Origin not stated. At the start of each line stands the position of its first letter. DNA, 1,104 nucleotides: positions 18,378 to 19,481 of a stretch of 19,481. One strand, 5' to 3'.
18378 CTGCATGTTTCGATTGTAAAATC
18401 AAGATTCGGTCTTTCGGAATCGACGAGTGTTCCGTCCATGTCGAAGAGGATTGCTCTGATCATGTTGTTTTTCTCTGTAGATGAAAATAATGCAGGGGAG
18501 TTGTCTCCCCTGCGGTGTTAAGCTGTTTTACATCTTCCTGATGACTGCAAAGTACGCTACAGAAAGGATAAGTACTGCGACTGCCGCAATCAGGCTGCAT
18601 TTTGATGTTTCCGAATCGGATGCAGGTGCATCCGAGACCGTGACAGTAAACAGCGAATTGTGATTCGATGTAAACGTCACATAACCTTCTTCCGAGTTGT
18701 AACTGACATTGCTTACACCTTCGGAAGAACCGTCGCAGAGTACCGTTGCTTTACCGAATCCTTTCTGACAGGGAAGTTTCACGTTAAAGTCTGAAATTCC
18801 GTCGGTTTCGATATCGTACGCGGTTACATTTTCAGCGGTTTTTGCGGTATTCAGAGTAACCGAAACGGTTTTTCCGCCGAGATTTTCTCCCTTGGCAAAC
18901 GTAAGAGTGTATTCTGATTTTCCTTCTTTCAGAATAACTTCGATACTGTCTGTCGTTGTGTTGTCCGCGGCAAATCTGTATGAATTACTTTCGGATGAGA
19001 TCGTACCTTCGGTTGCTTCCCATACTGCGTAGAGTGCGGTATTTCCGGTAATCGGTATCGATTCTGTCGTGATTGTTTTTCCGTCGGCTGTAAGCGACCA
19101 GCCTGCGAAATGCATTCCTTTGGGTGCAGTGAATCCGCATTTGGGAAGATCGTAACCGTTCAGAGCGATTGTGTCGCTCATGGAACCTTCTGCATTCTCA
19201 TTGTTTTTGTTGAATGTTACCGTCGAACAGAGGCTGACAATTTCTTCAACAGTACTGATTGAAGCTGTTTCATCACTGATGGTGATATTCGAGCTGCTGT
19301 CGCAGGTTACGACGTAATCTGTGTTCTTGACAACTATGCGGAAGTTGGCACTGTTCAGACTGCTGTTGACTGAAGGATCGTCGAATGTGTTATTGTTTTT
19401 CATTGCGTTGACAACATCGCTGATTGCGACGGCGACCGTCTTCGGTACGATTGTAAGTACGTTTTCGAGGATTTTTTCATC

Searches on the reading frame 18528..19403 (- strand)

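Call 62: search_protein_families(library=pfam, proteins=[window:18528-19403:-])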
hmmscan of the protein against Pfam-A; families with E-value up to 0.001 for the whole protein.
window:18528-19403:- (291 aa): 1 family
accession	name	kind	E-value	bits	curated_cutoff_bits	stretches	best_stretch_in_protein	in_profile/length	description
PF09479.16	Flg_new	-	8.1e-06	26.3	27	1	61-127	2-65/65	Listeria-Bacteroides repeat domain (List_Bact_rpt)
